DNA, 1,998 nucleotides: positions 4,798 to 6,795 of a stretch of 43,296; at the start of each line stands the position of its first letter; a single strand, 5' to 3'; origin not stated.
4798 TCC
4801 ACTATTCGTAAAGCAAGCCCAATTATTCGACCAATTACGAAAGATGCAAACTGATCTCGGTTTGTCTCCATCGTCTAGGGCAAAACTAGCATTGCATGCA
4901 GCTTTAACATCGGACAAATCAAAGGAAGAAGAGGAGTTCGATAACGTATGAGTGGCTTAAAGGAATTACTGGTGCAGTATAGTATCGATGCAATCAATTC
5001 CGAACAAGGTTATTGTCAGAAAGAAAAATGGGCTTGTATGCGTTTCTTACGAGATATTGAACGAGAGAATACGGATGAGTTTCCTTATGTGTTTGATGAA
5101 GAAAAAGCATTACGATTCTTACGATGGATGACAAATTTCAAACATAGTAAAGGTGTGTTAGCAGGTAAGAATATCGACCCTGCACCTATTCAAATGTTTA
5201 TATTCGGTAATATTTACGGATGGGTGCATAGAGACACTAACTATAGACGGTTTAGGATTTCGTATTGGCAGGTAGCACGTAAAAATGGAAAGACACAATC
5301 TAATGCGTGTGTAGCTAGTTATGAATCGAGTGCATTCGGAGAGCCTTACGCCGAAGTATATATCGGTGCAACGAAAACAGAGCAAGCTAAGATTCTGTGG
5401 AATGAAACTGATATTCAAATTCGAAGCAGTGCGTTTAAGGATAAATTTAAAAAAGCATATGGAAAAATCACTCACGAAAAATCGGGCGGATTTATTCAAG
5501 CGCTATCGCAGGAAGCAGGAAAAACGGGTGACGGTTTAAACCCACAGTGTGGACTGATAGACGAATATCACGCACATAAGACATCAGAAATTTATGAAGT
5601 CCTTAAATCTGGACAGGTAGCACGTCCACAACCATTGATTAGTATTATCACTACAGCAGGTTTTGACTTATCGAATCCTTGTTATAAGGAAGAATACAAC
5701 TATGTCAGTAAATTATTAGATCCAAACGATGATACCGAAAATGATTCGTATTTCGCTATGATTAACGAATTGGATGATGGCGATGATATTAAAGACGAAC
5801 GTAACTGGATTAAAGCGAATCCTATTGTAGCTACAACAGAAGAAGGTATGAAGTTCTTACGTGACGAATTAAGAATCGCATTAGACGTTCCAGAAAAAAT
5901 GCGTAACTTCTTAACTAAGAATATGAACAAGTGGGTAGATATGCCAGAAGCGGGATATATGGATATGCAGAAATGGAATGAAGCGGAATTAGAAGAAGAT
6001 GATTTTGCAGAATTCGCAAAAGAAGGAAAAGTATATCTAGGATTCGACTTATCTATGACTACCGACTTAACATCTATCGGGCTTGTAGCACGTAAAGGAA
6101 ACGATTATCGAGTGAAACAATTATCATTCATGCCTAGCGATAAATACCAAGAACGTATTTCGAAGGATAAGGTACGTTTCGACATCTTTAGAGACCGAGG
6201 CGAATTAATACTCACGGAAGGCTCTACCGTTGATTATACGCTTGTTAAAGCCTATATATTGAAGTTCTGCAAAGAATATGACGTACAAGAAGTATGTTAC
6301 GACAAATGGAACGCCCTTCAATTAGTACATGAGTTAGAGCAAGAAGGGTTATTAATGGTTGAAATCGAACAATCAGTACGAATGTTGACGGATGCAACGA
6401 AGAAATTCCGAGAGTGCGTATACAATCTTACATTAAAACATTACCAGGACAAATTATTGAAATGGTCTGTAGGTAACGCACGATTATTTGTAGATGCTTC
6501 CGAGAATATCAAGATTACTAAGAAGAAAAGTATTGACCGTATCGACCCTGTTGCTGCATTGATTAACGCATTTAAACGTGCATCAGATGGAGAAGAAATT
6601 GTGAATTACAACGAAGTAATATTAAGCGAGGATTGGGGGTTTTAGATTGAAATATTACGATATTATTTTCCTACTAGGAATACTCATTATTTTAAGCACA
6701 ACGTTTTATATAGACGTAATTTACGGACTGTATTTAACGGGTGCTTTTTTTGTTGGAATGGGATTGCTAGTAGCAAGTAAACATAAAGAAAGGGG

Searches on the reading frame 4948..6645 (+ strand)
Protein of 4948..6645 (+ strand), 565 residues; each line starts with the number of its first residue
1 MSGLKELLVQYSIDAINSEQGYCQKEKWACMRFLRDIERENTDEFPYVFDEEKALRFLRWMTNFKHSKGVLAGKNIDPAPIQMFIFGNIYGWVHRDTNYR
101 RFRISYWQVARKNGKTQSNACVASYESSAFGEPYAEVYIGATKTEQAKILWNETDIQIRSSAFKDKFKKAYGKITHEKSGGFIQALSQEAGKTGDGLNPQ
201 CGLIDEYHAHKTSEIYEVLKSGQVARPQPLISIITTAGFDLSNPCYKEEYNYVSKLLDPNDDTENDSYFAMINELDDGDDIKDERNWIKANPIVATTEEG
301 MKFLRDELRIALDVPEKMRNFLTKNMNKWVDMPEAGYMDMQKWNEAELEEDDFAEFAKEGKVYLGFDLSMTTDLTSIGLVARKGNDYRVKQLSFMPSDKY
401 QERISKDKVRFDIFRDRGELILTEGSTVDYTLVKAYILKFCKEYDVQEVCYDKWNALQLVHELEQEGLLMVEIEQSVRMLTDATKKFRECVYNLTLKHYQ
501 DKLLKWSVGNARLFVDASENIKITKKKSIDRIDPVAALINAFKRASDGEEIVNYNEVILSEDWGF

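Call 26: search_dna_similar(query=window:4948-6645:+, collection=phages, mode=protein, max_rows=15)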
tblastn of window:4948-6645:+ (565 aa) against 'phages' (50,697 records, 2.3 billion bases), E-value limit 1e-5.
Records with a match: 2877; places in all: 2881; records where one place covers at least 80% of the query: 2034.
Best place of each record, by identity: <60% 2877.
By first word of the organism name: Lactococcus 507; Streptococcus 462; Staphylococcus 283; Vibrio 223; Mycobacterium 156; Enterococcus 142; Paenibacillus 110; Arthrobacter 103; Lactobacillus 75; Bacillus 72; and 104 more.
By host as written in the record: - 338; Lactococcus lactis 311; Streptococcus thermophilus 130; Mycobacterium smegmatis mc2 155 108; Staphylococcus aureus 78; Arthrobacter sp. ATCC 21022 60; Ralstonia solanacearum 49; Enterococcus faecalis 43; and 770 more.
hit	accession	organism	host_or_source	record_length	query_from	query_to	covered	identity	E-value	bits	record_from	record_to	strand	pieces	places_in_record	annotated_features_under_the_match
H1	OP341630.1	Geobacillus phage vB_GthS_PT9.1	Geobacillus thermodenitrificans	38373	4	557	98%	59.1%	0e+0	662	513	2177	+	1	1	terminase large subunit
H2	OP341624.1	Geobacillus phage vB_GthS_NIIg9.7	Geobacillus thermodenitrificans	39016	4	557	98%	58.9%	0e+0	661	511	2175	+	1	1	terminase large subunit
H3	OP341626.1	Geobacillus phage vB_GthS_PK3.5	Geobacillus thermodenitrificans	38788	4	557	98%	58.5%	0e+0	662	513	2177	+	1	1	terminase large subunit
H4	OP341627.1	Geobacillus phage vB_GthS_PK3.6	Geobacillus thermodenitrificans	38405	4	557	98%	58.0%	0e+0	640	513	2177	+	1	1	terminase large subunit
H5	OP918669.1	Bacillus phage yong1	Bacillus subtilis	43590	1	565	100%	54.0%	0e+0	620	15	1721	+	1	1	terminase large subunit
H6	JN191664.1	Bacillus phage BtCS33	Bacillus thuringiensis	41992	4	565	99%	53.3%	0e+0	605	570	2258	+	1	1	phage terminase large subunit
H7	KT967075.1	Bacillus phage phi4I1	Bacillus thuringiensis 4I1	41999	4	565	99%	53.3%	0e+0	605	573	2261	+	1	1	terL: terminase large subunit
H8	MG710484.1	Bacillus phage BtiUFT6.51-F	Bacillus thuringiensis israelensis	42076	4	565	99%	53.3%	0e+0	605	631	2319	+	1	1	terL: terminase large subunit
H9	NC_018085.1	Bacillus phage BtCS33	Bacillus thuringiensis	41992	4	565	99%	53.3%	0e+0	605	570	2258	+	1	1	terminase large subunit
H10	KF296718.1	Bacillus phage phiCM3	Bacillus thuringiensis strain YM-03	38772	4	565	99%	53.1%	0e+0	603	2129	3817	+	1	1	terminase large subunit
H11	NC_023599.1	Bacillus phage phiCM3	Bacillus thuringiensis strain YM-03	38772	4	565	99%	53.1%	0e+0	603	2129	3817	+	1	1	terminase large subunit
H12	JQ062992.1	Bacillus phage phIS3501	Bacillus thuringiensis var. israelensis ...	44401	4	565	99%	53.1%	0e+0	601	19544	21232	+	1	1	terminase large subunit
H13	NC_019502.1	Bacillus phage phIS3501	Bacillus thuringiensis var. israelensis ...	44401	4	565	99%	53.1%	0e+0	601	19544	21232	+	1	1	terminase large subunit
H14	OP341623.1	Parageobacillus phage vB_PtoS_NIIg3.2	Parageobacillus toebii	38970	4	545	96%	54.5%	0e+0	600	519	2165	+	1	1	terminase large subunit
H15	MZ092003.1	Paenibacillus phage Pd_22F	Paenibacillus dendritiformis PB22F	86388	8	565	99%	51.4%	8e-178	562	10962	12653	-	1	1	terminase large subunit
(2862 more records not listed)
